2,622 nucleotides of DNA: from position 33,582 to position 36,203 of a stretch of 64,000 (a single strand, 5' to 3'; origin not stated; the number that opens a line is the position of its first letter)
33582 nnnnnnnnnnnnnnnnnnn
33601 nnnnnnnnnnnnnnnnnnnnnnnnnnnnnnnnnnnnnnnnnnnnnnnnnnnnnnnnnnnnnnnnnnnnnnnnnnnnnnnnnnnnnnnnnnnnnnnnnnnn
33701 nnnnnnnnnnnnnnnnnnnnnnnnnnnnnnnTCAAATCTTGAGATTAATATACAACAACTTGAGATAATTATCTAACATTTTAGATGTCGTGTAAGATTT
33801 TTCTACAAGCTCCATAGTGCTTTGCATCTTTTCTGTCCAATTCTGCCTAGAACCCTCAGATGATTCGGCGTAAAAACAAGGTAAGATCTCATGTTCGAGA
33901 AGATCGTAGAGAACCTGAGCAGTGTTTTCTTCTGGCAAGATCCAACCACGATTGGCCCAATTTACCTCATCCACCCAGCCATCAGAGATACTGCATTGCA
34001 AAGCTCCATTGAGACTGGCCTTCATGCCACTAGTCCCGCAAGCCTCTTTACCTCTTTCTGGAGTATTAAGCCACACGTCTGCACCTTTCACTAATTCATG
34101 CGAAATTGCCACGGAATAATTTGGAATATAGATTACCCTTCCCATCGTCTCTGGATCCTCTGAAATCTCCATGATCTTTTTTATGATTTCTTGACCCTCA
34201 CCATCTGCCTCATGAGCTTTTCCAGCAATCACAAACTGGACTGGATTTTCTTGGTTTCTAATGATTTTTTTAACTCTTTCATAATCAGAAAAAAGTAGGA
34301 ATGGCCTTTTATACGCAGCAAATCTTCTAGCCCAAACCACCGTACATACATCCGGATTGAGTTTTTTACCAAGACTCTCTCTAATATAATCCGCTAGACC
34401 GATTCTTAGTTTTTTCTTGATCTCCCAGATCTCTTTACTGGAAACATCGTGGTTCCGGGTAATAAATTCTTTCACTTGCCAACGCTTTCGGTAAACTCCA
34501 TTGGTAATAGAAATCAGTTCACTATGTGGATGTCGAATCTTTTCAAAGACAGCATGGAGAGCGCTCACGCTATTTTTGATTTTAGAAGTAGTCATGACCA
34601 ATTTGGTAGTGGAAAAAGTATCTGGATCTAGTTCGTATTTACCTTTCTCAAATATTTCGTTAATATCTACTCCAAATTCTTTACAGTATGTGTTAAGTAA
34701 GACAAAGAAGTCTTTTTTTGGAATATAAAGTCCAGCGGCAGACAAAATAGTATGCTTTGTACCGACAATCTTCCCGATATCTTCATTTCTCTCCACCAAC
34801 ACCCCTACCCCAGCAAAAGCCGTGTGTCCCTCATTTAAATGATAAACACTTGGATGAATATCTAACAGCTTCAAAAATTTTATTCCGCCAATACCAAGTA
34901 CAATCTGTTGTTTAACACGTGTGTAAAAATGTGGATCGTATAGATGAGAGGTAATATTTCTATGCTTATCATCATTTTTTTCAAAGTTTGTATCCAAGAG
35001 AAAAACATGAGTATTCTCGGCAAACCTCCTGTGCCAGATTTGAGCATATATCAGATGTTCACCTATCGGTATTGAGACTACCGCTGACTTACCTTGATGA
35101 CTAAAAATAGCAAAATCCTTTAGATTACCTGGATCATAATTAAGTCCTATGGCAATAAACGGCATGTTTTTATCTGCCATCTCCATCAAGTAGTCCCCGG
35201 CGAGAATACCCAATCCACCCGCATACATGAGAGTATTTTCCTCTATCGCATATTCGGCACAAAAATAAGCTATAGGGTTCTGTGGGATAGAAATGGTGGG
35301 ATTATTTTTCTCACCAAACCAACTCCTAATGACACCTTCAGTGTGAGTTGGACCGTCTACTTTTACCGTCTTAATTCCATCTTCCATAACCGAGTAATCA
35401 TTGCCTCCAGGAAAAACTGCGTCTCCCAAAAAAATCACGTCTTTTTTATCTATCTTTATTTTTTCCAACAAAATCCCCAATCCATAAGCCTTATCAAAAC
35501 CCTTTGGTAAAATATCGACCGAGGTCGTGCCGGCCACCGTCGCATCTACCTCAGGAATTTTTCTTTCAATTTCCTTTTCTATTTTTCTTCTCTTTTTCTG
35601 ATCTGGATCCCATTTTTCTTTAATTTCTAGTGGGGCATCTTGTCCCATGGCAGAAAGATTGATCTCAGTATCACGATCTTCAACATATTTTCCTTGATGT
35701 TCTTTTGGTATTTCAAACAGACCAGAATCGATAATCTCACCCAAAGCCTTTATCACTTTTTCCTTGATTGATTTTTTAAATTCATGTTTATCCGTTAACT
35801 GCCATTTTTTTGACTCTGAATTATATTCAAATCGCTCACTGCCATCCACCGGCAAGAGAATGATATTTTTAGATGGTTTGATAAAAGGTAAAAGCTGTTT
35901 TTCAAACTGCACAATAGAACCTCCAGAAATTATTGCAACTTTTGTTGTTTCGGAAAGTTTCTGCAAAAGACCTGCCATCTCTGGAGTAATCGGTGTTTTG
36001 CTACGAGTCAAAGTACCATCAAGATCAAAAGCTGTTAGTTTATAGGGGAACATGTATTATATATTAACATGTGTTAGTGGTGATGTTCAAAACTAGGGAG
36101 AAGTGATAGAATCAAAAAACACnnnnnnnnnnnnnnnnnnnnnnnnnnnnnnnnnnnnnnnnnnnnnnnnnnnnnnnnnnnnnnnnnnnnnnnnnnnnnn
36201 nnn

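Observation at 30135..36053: Glycogen module with a PMM-phosphorylase fusion, an archaeal cupin-type PGI and a GH57 enzyme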

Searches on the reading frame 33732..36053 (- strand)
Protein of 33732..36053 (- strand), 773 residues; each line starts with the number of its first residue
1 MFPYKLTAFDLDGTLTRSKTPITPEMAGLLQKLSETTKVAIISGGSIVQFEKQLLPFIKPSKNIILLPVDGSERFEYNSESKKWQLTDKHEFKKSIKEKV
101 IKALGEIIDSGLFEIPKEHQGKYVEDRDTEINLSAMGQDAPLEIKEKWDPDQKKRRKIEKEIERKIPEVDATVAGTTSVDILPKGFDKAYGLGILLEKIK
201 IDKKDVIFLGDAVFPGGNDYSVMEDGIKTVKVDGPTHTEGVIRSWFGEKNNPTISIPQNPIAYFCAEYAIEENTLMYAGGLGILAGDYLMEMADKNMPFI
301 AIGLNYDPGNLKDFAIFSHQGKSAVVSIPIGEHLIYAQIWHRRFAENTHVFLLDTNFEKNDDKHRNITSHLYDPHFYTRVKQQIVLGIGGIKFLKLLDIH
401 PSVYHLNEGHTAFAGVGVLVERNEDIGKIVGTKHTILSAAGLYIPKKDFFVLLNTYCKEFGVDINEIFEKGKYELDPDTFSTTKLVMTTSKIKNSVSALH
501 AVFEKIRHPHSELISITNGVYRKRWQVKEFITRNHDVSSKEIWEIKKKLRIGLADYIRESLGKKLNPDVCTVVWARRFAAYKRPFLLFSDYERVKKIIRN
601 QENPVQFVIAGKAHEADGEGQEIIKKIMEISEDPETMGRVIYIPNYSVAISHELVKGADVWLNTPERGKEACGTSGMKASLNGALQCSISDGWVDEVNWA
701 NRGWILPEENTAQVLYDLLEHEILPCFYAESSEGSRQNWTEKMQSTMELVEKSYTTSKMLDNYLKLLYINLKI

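Call 3: search_protein_families(library=pfam, proteins=[window:33732-36053:-], max_evalue=0.01)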
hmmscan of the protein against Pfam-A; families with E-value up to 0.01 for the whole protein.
window:33732-36053:- (773 aa): 5 families
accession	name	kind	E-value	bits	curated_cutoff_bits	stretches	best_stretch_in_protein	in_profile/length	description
PF00343.26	Phosphorylase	-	1.3e-24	87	27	1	534-692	410-579/713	Carbohydrate phosphorylase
PF03332.19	PMM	-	2.5e-16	60.6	22.4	1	28-240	3-213/221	Eukaryotic phosphomannomutase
PF08282.18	Hydrolase_3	-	9.7e-13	48.9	20.9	1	8-223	2-219/255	haloacid dehalogenase-like hydrolase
PF05116.19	S6PP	-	5.4e-05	23.3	20.3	1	155-233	133-207/247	Sucrose-6F-phosphate phosphohydrolase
PF00702.32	Hydrolase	-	0.0021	18.9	26.4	0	4-33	1-26/191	haloacid dehalogenase-like hydrolase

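Call 4: search_protein_families(library=ncbifam, proteins=[window:33732-36053:-], max_evalue=0.01)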
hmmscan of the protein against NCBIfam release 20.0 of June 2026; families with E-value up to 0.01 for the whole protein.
window:33732-36053:- (773 aa): 15 families
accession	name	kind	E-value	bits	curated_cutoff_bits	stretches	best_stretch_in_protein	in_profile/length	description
TIGR02094.1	more_P_ylases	subfamily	7e-125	418.1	191.7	2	317-769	79-599/600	alpha-glucan family phosphorylase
NF041129.1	maldex_phorlase_Thcocales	equivalog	4.6e-95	319.4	1500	3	570-769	480-685/816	maltodextrin phosphorylase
TIGR01484.1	HAD-SF-IIB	subfamily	3.2e-23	82.9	41.8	1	8-232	3-221/221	HAD-IIB family hydrolase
TIGR02093.1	P_ylase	subfamily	2.9e-22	78.6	552.9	1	536-692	504-670/804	glycogen/starch/alpha-glucan family phosphorylase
NF011562.0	PRK14986.1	equivalog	4.3e-17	61.5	1546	1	539-698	513-683/815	glycogen phosphorylase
NF011561.0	PRK14985.1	equivalog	2e-16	59.4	1273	1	540-694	501-665/800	maltodextrin phosphorylase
TIGR00099.1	Cof-subfamily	subfamily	2.1e-13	50.4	137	1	7-223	2-220/256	Cof-type HAD-IIB family hydrolase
TIGR01482.1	SPP-subfamily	subfamily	7.8e-10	38.7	107.15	1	8-222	2-180/225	sucrose-phosphate phosphatase subfamily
TIGR01487.1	Pglycolate_arch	equivalog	6.9e-09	35.9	122.75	1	5-99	2-93/215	phosphoglycolate phosphatase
NF002245.0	PRK01158.1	equivalog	1.4e-06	27.8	198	1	4-226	3-192/233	phosphoglycolate phosphatase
NF045966.1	YcsE_rel_Pase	equivalog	9.2e-05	22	220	0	149-225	153-225/265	YcsE-related riboflavin metabolism phosphatase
TIGR01662.1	HAD-SF-IIIA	subfamily_domain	0.00099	19.2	44.6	0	5-55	1-61/141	HAD-IIIA family hydrolase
TIGR00685.1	T6PP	equivalog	0.0015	18.5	68.05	0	7-98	6-99/250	trehalose-phosphatase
NF007560.0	PRK10187.1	equivalog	0.0028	17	327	0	9-104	19-114/266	trehalose-phosphatase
NF011705.0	PRK15126.1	equivalog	0.0072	15.7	336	0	168-213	169-214/272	HMP-PP phosphatase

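Call 7: find_homologous_proteins(query=window:33732-36053:-, max_evalue=1e-10)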
Query window:33732-36053:- (773 aa): 7768 proteins with E <= 1e-10 among 8000 candidates; the best 120 are listed.
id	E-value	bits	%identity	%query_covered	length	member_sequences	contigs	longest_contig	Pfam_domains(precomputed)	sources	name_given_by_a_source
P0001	0.0e+0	1205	65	99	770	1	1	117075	PF03332.20,PF08282.19,PF00343.27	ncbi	-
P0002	0.0e+0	1185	64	99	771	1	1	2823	PF03332.20,PF08282.19,PF00343.27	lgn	-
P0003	0.0e+0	1178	65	98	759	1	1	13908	PF03332.20,PF08282.19,PF00343.27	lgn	-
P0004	0.0e+0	1178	100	67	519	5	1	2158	PF03332.20,PF08282.19,PF05116.20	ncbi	ncbi:MAG: HAD-IIB family hydrolase, partial [Patescibacteria group bacterium]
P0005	0.0e+0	1102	61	99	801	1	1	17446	PF03332.20,PF08282.19,PF00343.27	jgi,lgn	-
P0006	0.0e+0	1042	60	99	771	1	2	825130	PF03332.20,PF08282.19,PF00343.27,PF05116.20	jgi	jgi:starch phosphorylase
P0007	0.0e+0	1023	58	99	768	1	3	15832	PF03332.20,PF08282.19,PF00343.27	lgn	-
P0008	2.7e-298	1009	56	99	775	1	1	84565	PF03332.20,PF00702.33,PF08282.19,PF00343.27,PF05116.20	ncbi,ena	-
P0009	8.4e-298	1008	58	99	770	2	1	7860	PF03332.20,PF00702.33,PF08282.19,PF00343.27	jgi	jgi:glycogen phosphorylase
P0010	7.5e-297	1005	59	99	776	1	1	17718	PF03332.20,PF08282.19,PF00343.27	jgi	jgi:starch phosphorylase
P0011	9.4e-297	1004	57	99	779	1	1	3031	PF03332.20,PF08282.19,PF00343.27,PF05116.20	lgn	-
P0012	8.9e-296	1001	57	99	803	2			PF03332.20,PF00702.33,PF08282.19,PF00343.27,PF05116.20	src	-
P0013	7.4e-295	998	58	99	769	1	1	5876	PF03332.20,PF00702.33,PF08282.19,PF00343.27,PF05116.20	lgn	-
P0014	6.3e-294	995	58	99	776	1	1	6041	PF03332.20,PF08282.19,PF00343.27,PF05116.20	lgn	-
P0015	2.0e-293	993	57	99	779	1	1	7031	PF03332.20,PF00702.33,PF08282.19,PF00343.27,PF05116.20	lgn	-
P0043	1.1e-209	716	45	99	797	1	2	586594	PF03332.20,PF08282.19,PF00343.27,PF05116.20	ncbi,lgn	ncbi:MAG: alpha-glucan family phosphorylase [Patescibacteria group bacterium]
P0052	3.7e-164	566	38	99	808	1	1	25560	PF03332.20,PF00702.33,PF08282.19,PF00343.27,PF05116.20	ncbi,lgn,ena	ncbi:MAG: alpha-glucan family phosphorylase [bacterium]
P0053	9.5e-163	561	50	65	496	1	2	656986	PF00343.27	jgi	jgi:alpha-glucan phosphorylase-like protein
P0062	8.8e-153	528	46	66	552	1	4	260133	PF00343.27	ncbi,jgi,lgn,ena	-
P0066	7.1e-147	509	36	66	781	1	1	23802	PF03332.20,PF08282.19,PF00343.27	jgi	jgi:starch phosphorylase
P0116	5.1e-109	384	37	68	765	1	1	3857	PF11897.14,PF00343.27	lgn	-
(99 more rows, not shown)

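Call 26: find_encoding_contigs(protein=P0001, flank=10000, max_places=2)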
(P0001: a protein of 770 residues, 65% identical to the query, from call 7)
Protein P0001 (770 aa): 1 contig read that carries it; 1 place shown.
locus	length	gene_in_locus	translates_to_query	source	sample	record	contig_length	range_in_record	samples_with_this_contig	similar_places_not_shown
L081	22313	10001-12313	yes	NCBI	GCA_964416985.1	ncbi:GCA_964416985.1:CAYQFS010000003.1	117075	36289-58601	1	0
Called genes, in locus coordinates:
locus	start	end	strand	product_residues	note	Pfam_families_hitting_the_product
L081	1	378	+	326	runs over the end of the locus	PF11104:PilM_2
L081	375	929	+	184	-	-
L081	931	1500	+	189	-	-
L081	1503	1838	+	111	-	-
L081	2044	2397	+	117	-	PF14325:DUF4383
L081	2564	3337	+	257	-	PF00849:PseudoU_synth_2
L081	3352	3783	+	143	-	PF01245:Ribosomal_L19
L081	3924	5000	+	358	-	-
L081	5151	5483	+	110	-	-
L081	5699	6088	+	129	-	-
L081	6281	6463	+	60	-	-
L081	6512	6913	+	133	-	PF00903:Glyoxalase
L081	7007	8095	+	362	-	PF01180:DHO_dh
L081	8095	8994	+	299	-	PF01551:Peptidase_M23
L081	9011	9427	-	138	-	PF01471:PG_binding_1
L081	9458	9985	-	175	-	PF04542:Sigma70_r2, PF08281:Sigma70_r4_2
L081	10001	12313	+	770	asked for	PF08282:Hydrolase_3 (weak), PF03332:PMM, PF00343:Phosphorylase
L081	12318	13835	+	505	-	PF08323:Glyco_transf_5, PF20706:GT4-conflict, PF00534:Glycos_transf_1, PF13692:Glyco_trans_1_4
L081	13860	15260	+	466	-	PF03065:Glyco_hydro_57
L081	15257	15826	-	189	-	PF06560:GPI, PF07883:Cupin_2 (weak)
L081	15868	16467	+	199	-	-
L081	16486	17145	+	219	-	PF13462:Thioredoxin_4, PF01323:DSBA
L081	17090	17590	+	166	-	PF07884:VKOR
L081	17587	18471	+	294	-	PF10672:Methyltrans_SAM, PF03602:Cons_hypoth95 (weak), PF09445:Methyltransf_15 (weak)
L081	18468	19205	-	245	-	-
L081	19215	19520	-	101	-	-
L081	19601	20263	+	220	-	PF00849:PseudoU_synth_2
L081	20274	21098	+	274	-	PF00763:THF_DHG_CYH, PF02882:THF_DHG_CYH_C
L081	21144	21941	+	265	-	PF04402:SIMPL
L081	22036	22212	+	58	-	PF00584:SecE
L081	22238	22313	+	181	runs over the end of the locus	PF02357:NusG, PF00467:KOW (weak)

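Call 27: find_encoding_contigs(protein=P0006, flank=10000, max_places=2)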
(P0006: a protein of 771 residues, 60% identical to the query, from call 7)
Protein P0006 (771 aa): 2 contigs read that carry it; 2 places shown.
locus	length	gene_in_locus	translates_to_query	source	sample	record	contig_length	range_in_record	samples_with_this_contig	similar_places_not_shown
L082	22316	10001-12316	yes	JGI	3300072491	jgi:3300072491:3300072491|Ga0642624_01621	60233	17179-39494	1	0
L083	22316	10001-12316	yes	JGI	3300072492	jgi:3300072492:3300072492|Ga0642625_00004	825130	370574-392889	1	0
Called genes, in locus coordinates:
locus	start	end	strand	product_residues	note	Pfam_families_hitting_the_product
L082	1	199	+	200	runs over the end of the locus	-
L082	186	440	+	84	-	-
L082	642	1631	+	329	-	PF09925:DUF2157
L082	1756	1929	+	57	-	-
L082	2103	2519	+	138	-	-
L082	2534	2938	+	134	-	PF01245:Ribosomal_L19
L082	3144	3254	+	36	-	-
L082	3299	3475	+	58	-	-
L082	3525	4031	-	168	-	PF02245:Pur_DNA_glyco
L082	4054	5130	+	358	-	-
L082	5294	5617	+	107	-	PF01906:YbjQ_1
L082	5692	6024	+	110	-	-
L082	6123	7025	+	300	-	PF01551:Peptidase_M23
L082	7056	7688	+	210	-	PF01161:PBP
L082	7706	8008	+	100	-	PF01035:DNA_binding_1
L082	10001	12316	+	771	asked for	PF03332:PMM, PF05116:S6PP (faint), PF08282:Hydrolase_3 (weak), PF00343:Phosphorylase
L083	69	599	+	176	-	-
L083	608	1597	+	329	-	PF09925:DUF2157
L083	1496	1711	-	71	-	-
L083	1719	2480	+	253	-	PF00849:PseudoU_synth_2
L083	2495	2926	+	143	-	PF01245:Ribosomal_L19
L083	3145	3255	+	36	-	-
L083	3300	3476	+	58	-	-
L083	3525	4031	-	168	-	PF02245:Pur_DNA_glyco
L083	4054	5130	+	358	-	-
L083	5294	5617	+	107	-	PF01906:YbjQ_1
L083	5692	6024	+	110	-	-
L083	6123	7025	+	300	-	PF01551:Peptidase_M23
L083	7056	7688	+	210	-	PF01161:PBP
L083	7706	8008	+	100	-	PF01035:DNA_binding_1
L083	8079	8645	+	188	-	-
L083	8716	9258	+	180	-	PF07638:Sigma70_ECF (faint), PF04542:Sigma70_r2, PF08281:Sigma70_r4_2, PF04545:Sigma70_r4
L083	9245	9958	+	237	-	-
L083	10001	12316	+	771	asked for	PF03332:PMM, PF05116:S6PP (faint), PF08282:Hydrolase_3 (weak), PF00343:Phosphorylase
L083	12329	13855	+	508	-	PF08323:Glyco_transf_5, PF20706:GT4-conflict (weak), PF00534:Glycos_transf_1, PF13692:Glyco_trans_1_4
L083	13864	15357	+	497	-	PF03065:Glyco_hydro_57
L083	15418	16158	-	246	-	-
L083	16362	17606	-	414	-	PF01408:GFO_IDH_MocA, PF02894:GFO_IDH_MocA_C, PF22725:GFO_IDH_MocA_C3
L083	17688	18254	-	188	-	PF06560:GPI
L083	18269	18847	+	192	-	-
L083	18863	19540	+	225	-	PF13462:Thioredoxin_4, PF01323:DSBA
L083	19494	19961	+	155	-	PF07884:VKOR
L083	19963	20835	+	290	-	PF10672:Methyltrans_SAM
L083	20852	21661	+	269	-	PF00763:THF_DHG_CYH, PF02882:THF_DHG_CYH_C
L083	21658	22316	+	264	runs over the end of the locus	PF04402:SIMPL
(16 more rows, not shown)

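Call 28: find_encoding_contigs(protein=P0066, flank=10000, max_places=2)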
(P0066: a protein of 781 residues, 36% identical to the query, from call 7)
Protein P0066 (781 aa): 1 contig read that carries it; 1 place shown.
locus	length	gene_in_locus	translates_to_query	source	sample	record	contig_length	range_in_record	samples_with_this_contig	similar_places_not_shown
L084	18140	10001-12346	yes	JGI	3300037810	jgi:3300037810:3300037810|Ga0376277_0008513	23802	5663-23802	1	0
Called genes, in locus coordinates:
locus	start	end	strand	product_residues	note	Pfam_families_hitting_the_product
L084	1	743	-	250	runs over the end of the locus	PF01555:N6_N4_Mtase, PF08241:Methyltransf_11 (faint), PF13649:Methyltransf_25 (faint), PF01555:N6_N4_Mtase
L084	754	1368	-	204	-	-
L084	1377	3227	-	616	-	PF03235:GmrSD_N, PF07510:GmrSD_C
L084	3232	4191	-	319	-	PF02086:MethyltransfD12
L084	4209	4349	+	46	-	-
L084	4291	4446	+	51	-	-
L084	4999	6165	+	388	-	PF07690:MFS_1, PF05977:MFS_3 (weak), PF07690:MFS_1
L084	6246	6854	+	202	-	PF06560:GPI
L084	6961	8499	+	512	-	PF08323:Glyco_transf_5, PF00534:Glycos_transf_1, PF13692:Glyco_trans_1_4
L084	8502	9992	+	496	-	PF01522:Polysacc_deac_1 (faint), PF03065:Glyco_hydro_57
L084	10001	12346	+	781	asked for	PF00343:Phosphorylase, PF08282:Hydrolase_3, PF03332:PMM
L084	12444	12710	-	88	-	-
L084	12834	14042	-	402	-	PF03979:Sigma70_r1_1, PF00140:Sigma70_r1_2, PF04542:Sigma70_r2, PF04539:Sigma70_r3, PF04545:Sigma70_r4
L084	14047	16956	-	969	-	PF01807:Zn_ribbon_DnaG, PF14528:LAGLIDADG_3 (faint), PF08275:DNAG_N, PF01751:Toprim, PF13155:Toprim_2, PF13362:Toprim_3 (weak), PF13662:Toprim_4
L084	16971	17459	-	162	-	PF18933:PsbP_2 (weak)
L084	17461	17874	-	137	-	-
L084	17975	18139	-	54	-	?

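Call 42: predict_structure(alignment_id=A4)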
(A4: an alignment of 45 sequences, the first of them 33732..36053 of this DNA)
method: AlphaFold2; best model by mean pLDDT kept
length: 773 residues; sequences in the alignment: 45
mean_pLDDT: 90.5   pTM: 0.68
mean pLDDT of the five models: 90.5, 89.5, 89.4, 88.1, 87.5
residues with pLDDT >= 90: 539; 70-90: 210; 50-70: 16; < 50: 8
segments of 3 or more residues with pLDDT < 50: 248-253
pLDDT, mean of each block of 10 residues (from residue 1): 88 89 93 95 90 93 95 94 92 89 92 88 87 89 83 89 92 81 90 95 96 81 92 86 66 71 95 79 93 96 88 83 92 96 93 96 93 89 98 96 96 98 96 77 95 97 97 92 95 94 88 93 94 83 94 95 93 89 88 92 95 83 91 90 87 96 89 88 96 91 93 95 94 79 95 96 90 50
secondary structure, 60 per line:
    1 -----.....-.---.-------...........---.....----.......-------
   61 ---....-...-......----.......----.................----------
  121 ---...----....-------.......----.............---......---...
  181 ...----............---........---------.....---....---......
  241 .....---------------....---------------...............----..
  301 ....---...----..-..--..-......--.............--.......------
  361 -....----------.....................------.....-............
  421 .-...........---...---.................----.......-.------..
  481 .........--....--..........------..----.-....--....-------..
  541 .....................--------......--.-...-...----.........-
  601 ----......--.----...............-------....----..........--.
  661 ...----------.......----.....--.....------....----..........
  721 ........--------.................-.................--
elements in order (helices of 4 or more, strands of 3 or more residues): E6-10 H24-34 E38-42 H47-53 E64-67 E73-78 E83-89 H94-110 E124-126 E131-134 H142-148 H153-165 E169-174 E178-183 H188-199 E206-210 H220-224 E228-231 H235-245 E261-264 H280-294 E299-304 E325-330 E333-345 E348-354 H362-365 H376-396 E403-407 H409-421 H423-428 E429-433 E443-445 H446-459 H464-470 E479-481 H482-489 E492-495 H498-507 H522-525 H528-531 H539-561 E570-575 H591-599 E605-610 H618-632 E640-643 H648-657 E660-663 H674-680 E685-689 H692-696 E703-706 H711-728 H737-753 H756-771

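Call 43: find_encoding_contigs(protein=P0053, flank=6000, max_places=1)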
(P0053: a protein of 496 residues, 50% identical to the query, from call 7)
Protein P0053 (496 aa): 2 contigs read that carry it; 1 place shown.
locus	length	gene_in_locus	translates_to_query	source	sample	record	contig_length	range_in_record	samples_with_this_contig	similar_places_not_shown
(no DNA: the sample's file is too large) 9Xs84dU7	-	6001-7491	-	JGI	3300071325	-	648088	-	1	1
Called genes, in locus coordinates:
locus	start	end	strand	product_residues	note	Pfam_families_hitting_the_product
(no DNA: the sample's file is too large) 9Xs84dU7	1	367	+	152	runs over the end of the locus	-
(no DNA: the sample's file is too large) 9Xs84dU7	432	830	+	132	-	PF01863:YgjP-like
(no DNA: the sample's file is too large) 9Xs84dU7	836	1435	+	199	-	PF01351:RNase_HII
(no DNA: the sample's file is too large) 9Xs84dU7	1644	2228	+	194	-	-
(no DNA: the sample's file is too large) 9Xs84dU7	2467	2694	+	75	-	PF01783:Ribosomal_L32p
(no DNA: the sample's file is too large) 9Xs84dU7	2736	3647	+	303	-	PF01029:NusB, PF00293:NUDIX (weak)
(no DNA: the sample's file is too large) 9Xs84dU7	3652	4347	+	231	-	PF22935:RM44_endonuclase, PF14622:Ribonucleas_3_3, PF00636:Ribonuclease_3, PF00035:dsrm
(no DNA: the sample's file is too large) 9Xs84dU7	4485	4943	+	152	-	PF07963:N_methyl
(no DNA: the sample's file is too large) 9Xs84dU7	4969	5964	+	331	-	PF00768:Peptidase_S11, PF13354:Beta-lactamase2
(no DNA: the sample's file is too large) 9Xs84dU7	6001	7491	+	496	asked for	PF00343:Phosphorylase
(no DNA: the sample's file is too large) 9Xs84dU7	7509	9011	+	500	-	PF08323:Glyco_transf_5, PF20706:GT4-conflict (faint), PF00534:Glycos_transf_1, PF13692:Glyco_trans_1_4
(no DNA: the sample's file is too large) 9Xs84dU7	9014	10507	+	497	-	PF03065:Glyco_hydro_57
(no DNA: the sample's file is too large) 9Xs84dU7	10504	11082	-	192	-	PF06560:GPI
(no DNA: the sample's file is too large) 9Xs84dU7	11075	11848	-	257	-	PF08282:Hydrolase_3, PF03332:PMM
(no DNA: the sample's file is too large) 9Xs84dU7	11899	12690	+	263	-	PF00072:Response_reg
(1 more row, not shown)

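Call 44: find_encoding_contigs(protein=P0062, flank=6000, max_places=1)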
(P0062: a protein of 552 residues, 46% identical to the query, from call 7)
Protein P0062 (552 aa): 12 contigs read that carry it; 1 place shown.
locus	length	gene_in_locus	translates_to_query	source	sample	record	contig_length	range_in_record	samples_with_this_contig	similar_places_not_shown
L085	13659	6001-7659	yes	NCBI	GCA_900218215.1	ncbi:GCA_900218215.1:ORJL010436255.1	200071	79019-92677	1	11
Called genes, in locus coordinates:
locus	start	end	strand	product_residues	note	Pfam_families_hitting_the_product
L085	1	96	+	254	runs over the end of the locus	PF03372:Exo_endo_phos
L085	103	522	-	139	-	PF00892:EamA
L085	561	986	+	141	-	-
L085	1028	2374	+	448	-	PF00275:EPSP_synthase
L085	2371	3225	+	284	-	PF10648:Gmad2, PF10646:Germane (faint)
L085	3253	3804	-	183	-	-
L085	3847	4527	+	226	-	PF01637:ATPase_2 (faint), PF02463:SMC_N (weak), PF00005:ABC_tran, PF13304:AAA_21 (faint)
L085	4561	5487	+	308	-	PF18075:FtsX_ECD, PF02687:FtsX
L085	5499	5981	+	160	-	PF07731:Cu-oxidase_2 (faint), PF13473:Cupredoxin_1, PF00127:Copper-bind (weak)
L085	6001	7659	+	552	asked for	PF00343:Phosphorylase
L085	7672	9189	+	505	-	PF08323:Glyco_transf_5, PF20706:GT4-conflict (weak), PF00534:Glycos_transf_1, PF13692:Glyco_trans_1_4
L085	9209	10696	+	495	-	PF03065:Glyco_hydro_57, PF02151:UVR (weak)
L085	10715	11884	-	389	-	PF00270:DEAD, PF04851:ResIII, PF00271:Helicase_C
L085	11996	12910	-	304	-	PF00246:Peptidase_M14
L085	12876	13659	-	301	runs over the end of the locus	PF00246:Peptidase_M14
